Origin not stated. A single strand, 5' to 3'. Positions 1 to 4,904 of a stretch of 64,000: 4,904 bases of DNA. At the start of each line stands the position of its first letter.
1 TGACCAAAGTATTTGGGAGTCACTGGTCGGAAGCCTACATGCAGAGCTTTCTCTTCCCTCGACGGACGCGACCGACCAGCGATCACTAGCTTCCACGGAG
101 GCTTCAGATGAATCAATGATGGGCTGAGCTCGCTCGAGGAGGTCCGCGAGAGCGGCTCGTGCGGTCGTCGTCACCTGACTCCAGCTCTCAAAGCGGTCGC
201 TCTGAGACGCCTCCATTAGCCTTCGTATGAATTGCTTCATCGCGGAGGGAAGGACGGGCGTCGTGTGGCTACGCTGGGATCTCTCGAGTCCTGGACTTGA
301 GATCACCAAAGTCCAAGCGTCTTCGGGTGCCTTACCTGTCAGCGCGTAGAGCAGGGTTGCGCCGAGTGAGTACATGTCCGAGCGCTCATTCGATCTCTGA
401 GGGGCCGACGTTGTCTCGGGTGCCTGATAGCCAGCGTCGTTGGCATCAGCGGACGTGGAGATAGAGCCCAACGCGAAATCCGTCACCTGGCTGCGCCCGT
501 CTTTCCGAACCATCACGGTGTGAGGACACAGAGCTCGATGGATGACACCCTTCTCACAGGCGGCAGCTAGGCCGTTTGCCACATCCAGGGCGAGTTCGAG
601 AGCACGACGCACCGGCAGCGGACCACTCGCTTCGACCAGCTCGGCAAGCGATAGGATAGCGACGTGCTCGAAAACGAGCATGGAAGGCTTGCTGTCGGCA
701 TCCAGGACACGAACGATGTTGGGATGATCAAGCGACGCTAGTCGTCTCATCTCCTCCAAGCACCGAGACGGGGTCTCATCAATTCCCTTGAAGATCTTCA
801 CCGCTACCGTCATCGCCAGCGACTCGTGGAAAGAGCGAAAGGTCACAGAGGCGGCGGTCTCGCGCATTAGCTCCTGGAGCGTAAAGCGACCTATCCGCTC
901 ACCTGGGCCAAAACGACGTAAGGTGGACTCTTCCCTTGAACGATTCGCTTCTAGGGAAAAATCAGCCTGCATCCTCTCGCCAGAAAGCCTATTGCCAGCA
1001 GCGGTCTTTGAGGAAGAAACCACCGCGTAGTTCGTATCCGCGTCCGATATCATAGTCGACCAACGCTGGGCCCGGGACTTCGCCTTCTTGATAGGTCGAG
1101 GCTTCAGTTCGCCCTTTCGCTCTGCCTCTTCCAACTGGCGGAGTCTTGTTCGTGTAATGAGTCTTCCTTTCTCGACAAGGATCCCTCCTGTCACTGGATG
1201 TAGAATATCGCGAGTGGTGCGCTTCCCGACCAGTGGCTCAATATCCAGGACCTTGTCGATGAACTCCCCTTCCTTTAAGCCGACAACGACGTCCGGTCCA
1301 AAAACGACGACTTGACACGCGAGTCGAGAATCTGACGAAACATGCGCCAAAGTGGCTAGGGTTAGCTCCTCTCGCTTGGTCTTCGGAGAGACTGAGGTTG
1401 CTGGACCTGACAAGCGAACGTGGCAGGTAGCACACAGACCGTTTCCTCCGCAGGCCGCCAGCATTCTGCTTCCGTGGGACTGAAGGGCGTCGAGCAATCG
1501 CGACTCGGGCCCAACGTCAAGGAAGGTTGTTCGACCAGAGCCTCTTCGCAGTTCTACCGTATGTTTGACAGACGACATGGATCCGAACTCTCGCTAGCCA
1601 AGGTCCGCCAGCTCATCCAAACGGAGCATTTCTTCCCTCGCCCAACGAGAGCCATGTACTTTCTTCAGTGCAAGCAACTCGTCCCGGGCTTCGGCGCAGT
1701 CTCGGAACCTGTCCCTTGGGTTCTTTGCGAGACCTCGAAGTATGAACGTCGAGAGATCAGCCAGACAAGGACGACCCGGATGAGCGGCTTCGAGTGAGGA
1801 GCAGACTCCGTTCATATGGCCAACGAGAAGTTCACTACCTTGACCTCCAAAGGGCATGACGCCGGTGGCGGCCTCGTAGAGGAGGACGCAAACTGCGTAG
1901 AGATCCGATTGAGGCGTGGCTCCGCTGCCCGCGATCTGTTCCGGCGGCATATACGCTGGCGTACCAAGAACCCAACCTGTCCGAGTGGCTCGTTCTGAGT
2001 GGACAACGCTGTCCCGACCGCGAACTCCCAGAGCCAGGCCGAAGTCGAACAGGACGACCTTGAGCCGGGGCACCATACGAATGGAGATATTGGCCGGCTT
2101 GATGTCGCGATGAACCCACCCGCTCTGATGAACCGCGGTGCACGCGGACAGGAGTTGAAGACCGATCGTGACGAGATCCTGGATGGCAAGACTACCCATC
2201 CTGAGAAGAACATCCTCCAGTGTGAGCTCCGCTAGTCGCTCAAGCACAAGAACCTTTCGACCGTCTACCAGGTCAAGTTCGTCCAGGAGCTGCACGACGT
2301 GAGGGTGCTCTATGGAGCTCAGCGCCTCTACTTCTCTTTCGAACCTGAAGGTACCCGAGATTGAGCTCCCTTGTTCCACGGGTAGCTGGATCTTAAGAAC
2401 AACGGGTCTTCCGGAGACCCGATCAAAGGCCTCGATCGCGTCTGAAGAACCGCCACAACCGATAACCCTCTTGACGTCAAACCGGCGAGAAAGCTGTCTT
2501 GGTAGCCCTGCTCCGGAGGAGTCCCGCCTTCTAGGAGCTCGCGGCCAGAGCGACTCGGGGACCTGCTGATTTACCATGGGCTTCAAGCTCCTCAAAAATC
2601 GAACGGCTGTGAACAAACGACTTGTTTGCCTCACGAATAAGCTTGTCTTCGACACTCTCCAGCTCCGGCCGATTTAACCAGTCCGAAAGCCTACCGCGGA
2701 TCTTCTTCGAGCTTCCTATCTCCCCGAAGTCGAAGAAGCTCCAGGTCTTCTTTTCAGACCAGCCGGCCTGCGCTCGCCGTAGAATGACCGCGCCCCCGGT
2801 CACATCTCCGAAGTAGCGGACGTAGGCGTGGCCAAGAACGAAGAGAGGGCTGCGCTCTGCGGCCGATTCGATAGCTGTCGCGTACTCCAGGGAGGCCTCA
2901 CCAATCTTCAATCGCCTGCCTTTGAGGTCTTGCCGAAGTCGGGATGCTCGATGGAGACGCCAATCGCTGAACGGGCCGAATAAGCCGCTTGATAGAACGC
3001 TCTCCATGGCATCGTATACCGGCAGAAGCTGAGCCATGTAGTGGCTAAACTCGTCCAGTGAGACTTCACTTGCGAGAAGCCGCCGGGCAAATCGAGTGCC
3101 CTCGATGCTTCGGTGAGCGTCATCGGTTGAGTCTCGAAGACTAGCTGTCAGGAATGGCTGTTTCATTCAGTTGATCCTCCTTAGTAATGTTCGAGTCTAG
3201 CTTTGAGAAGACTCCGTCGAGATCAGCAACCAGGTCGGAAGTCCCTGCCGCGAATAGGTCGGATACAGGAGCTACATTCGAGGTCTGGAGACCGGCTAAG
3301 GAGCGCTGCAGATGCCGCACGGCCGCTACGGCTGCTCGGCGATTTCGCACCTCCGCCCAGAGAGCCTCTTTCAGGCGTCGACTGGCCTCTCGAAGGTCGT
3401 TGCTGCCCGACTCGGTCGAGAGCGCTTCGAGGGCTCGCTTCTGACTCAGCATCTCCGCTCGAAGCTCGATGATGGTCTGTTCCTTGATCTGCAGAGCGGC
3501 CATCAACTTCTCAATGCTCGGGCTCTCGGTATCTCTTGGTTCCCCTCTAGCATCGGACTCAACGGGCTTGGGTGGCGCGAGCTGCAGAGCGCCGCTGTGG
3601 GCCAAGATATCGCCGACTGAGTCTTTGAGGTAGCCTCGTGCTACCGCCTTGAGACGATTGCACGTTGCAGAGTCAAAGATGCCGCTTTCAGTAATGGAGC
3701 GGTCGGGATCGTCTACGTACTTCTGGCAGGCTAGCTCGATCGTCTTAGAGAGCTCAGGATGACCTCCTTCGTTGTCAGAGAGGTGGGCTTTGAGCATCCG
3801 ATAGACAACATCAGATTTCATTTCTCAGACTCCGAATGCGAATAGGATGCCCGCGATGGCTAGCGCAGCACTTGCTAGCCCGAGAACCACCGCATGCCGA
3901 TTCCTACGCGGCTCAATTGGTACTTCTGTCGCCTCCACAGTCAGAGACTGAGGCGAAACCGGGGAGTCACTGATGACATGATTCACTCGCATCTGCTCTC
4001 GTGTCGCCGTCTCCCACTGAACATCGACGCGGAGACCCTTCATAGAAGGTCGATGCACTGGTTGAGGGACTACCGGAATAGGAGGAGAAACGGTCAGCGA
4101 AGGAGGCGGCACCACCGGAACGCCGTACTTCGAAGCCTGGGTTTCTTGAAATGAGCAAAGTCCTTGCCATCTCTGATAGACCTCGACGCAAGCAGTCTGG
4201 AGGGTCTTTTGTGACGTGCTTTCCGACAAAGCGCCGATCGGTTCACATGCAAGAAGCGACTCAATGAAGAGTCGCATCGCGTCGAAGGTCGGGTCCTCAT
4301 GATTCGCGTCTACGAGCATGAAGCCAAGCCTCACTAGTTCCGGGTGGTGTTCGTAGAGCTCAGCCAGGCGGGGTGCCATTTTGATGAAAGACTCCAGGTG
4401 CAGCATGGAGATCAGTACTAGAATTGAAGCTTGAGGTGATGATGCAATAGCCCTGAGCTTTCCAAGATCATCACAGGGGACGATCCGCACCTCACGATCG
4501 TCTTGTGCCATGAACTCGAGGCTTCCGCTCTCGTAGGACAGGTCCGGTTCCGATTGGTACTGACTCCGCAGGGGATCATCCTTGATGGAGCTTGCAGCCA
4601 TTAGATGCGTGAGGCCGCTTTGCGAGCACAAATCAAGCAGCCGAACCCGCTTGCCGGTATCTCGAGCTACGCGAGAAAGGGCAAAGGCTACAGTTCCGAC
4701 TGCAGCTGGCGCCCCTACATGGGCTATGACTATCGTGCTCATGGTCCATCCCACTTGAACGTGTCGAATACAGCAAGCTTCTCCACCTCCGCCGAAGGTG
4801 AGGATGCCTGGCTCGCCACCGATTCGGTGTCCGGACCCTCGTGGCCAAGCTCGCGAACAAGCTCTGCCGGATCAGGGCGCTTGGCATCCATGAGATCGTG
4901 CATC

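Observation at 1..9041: Candidate phytochrome-less bilin/tetrapyrrole signalling operon: haem oxygenase, phycobiliprotein-fold globin, two V4R proteins, ferredoxin modules and three Hanks kinase(-like) proteins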

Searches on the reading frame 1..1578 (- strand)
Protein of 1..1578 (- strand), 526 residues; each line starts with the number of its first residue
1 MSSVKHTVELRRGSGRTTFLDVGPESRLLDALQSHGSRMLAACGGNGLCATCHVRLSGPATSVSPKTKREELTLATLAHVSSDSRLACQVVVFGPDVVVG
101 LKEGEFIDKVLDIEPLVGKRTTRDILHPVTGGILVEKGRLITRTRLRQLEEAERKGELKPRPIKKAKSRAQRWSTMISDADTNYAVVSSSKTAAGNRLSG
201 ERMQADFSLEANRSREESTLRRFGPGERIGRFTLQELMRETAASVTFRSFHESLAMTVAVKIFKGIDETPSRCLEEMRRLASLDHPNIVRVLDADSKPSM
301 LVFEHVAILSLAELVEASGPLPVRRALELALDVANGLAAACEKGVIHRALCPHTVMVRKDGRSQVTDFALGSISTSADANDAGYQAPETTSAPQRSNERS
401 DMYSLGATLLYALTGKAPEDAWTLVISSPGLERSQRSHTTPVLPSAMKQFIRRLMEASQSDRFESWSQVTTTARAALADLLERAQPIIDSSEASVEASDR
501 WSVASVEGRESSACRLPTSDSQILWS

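Call 7: search_protein_families(library=pfam, max_evalue=0.1, proteins=[window:1-1578:-])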
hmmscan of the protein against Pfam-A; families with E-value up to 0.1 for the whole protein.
window:1-1578:- (526 aa): 3 families
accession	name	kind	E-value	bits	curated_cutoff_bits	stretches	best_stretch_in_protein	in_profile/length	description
PF00069.31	Pkinase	-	1.6e-22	80.6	31.7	1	244-464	13-253/263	Protein kinase domain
PF07714.23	PK_Tyr_Ser-Thr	-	4.7e-21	75.7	23.1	1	251-463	24-249/258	Protein tyrosine and serine/threonine kinase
PF00111.32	Fer2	-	1.3e-07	31.9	21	1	15-92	5-76/77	2Fe-2S iron-sulfur cluster binding domain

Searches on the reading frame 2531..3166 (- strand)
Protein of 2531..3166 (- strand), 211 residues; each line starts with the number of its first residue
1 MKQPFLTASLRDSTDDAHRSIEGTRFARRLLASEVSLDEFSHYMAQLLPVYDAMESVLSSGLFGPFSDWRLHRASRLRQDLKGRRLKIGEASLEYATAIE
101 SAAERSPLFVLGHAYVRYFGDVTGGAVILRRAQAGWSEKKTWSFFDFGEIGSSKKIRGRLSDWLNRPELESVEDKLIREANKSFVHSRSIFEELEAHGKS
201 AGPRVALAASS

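Call 6: search_protein_families(library=pfam, max_evalue=0.1, proteins=[window:2531-3166:-])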
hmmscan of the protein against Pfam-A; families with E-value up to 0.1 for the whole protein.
window:2531-3166:- (211 aa): 1 family
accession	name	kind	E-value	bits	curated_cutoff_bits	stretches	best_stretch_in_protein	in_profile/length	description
PF01126.25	Heme_oxygenase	-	5.3e-27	95.4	23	1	6-193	3-204/204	Heme oxygenase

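Call 9: search_protein_families(library=ncbifam, max_evalue=0.01, proteins=[window:2531-3166:-])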
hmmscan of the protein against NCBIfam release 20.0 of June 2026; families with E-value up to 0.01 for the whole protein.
window:2531-3166:- (211 aa): 0 families

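Call 95: search_solved_structures(query=window:2531-3166:-, max_evalue=0.001, show_alignments=1)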
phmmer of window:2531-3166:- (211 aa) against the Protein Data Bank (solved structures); distinct sequences matched with E-value up to 0.001: 31.
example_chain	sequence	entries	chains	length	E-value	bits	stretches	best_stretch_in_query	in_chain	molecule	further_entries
1xk2_A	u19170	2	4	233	3.1e-17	66.6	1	6-195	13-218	Heme oxygenase 1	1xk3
1ni6_A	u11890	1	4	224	4.1e-17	66.2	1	6-195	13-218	Heme oxygenase 1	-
1n3u_A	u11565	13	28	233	4.2e-17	66.2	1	6-195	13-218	heme oxygenase 1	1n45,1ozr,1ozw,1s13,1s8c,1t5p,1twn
6eha_A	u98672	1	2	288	8.1e-17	65.3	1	6-195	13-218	Heme oxygenase 1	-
1xk0_A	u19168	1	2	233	2.1e-16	63.9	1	6-195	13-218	Heme oxygenase 1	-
1xjz_A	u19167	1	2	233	2.9e-16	63.5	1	6-195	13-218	Heme oxygenase 1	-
1xk1_A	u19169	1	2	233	4.1e-16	63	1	6-195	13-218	Heme oxygenase 1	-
1oyk_A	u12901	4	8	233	5.6e-16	62.5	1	6-195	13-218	Heme oxygenase 1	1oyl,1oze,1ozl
5btq_A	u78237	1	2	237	5.8e-16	62.5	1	6-195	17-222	Heme oxygenase 1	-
4wd4_A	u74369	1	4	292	1.1e-15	61.6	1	6-195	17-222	Heme oxygenase 1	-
1we1_A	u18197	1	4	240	4.2e-15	59.7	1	6-197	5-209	Heme oxygenase 1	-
2q32_A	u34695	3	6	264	8.5e-15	58.7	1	4-200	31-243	Heme oxygenase 2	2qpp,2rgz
1iw0_A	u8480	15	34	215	8.5e-15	58.7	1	6-194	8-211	Heme oxygenase | heme oxygenase (biliverdin-producing)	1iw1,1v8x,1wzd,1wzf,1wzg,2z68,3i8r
4mec_A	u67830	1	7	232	1.2e-14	58.2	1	6-196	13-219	Heme oxygenase 1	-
3i9t_A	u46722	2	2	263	1.7e-14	57.7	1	6-196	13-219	Heme oxygenase 1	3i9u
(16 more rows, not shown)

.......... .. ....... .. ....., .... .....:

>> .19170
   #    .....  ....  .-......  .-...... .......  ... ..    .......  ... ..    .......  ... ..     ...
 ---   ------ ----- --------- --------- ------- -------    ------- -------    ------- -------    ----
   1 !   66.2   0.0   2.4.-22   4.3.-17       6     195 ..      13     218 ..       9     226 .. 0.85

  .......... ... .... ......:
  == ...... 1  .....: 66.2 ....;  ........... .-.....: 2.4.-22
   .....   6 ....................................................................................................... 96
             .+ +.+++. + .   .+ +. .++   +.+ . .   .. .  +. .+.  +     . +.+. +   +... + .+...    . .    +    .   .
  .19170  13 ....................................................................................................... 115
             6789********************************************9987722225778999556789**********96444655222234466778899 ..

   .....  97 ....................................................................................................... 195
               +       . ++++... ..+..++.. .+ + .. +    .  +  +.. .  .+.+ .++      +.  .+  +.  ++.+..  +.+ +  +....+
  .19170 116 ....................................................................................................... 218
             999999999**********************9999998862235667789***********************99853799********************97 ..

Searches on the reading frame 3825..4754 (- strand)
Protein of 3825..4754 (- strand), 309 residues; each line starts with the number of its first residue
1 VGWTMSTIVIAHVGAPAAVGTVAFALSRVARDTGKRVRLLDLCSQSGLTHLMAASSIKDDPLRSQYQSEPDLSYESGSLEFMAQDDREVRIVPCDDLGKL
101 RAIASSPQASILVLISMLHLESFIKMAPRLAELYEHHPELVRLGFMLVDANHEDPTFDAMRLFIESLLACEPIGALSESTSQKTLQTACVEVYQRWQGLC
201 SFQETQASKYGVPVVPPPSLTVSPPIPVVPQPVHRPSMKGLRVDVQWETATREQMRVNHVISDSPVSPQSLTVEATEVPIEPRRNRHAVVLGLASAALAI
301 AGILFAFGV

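Call 6: search_protein_families(library=pfam, max_evalue=0.1, proteins=[window:3825-4754:-])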
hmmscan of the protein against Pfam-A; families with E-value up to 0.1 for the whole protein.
window:3825-4754:- (309 aa): 0 families

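Call 9: search_protein_families(library=ncbifam, max_evalue=0.01, proteins=[window:3825-4754:-])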
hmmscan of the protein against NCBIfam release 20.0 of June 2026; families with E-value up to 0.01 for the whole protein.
window:3825-4754:- (309 aa): 0 families

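Call 78: predict_structure(protein=window:3825-4742:-)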
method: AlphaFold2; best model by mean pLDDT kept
length: 305 residues; sequences in the alignment: 1
mean_pLDDT: 45.4   pTM: 0.35
mean pLDDT of the five models: 45.4, 40.6, 39.1, 38.1, 37.1
residues with pLDDT >= 90: 0; 70-90: 12; 50-70: 99; < 50: 194
segments of 3 or more residues with pLDDT < 50: 39-76, 78-86, 89-97, 102-118, 142-156, 166-170, 197-289
pLDDT, mean of each block of 10 residues (from residue 1): 56 57 63 58 42 42 42 44 47 48 44 44 55 53 39 48 50 54 54 48 32 28 24 30 30 32 33 30 44 77 72
secondary structure, 60 per line:
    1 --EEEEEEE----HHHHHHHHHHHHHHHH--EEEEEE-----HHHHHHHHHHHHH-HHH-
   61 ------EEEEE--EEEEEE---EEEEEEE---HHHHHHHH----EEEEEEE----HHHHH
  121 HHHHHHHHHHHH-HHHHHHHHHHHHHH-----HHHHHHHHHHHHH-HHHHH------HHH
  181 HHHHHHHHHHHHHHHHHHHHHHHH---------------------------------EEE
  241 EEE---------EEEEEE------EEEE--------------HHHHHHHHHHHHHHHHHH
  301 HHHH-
elements in order: E3-9 H14-29 E32-37 H43-55 E67-71 E74-79 E83-89 H93-100 E105-111 H116-132 H134-147 H153-165 H167-171 H178-204 E238-243 E253-258 E265-268 H283-304

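Call 83: fold_search(model_id=the predicted structure, library=pdb)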
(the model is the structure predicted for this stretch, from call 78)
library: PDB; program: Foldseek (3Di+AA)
matches with E <= 10: 1272; with E <= 0.001: 0
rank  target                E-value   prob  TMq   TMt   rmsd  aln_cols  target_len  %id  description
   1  8k8f                  1.6e-02  0.87  0.21  0.33   9.1       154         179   19  De novo design protein -N7 (released 2024-07-31)
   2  5fs9_B                1.7e-02  0.47  0.12  0.09  11.7       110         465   21  Crystal structure of the G338E mutant of human apoptosis inducing factor (released 2016-05-11)
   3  1gv4_A                2.0e-02  0.44  0.13  0.09  11.7       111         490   19  Murine apoptosis-inducing factor (AIF) (released 2002-04-26)
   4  5fmh                  2.1e-02  0.30  0.12  0.09  14.6       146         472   18  Crystal structure of the E405K mutant of human apoptosis inducing factor (released 2016-11-23)
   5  5fs6_B                2.4e-02  0.51  0.13  0.10  11.4       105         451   21  Crystal structure of the V243L mutant of human apoptosis inducing factor (released 2016-05-11)
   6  5fs6_A                3.0e-02  0.30  0.13  0.10  14.4       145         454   19  Crystal structure of the V243L mutant of human apoptosis inducing factor (released 2016-05-11)
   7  8d3e_B                3.0e-02  0.25  0.12  0.10  14.6       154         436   14  Crystal structure of human Apoptosis-Inducing Factor (AIF) W196A mutant complexed with 6-fluoroquinolin-4-amine (released 2023-11-08)
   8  4bv6                  3.2e-02  0.28  0.13  0.10  15.2       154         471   16  Refined crystal structure of the human Apoptosis inducing factor (released 2014-09-17)
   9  1wjg                  3.4e-02  0.41  0.17  0.29   7.4       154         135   12  Crystal structure of a probable ATP binding protein from thermus themophilus HB8 (released 2004-11-29)
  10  5kvh_A                3.4e-02  0.28  0.14  0.10  14.6       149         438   17  Crystal structure of human apoptosis-inducing factor with W196A mutation (released 2016-11-16)
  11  8d3o_A                4.1e-02  0.28  0.13  0.10  14.6       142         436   17  Crystal structure of human Apoptosis-Inducing Factor (AIF) complexed with 8-methoxyquinolin-4-amine (released 2023-11-08)
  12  5fs7_B                4.3e-02  0.33  0.12  0.09  11.7       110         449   21  Crystal structure of the G262S mutant of human apoptosis inducing factor (released 2016-05-11)
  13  3gd3_A                4.6e-02  0.41  0.13  0.10  11.2       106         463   17  Crystal structure of a naturally folded murine apoptosis inducing factor (released 2009-05-19)
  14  1m6i                  6.2e-02  0.21  0.13  0.10  14.6       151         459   15  Crystal Structure of Apoptosis Inducing Factor (AIF) (released 2002-08-28)
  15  5kvi                  7.0e-02  0.21  0.13  0.09  14.1       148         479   15  Crystal structure of monomeric human apoptosis-inducing factor with E413A/R422A/R430A mutations (released 2016-11-16)
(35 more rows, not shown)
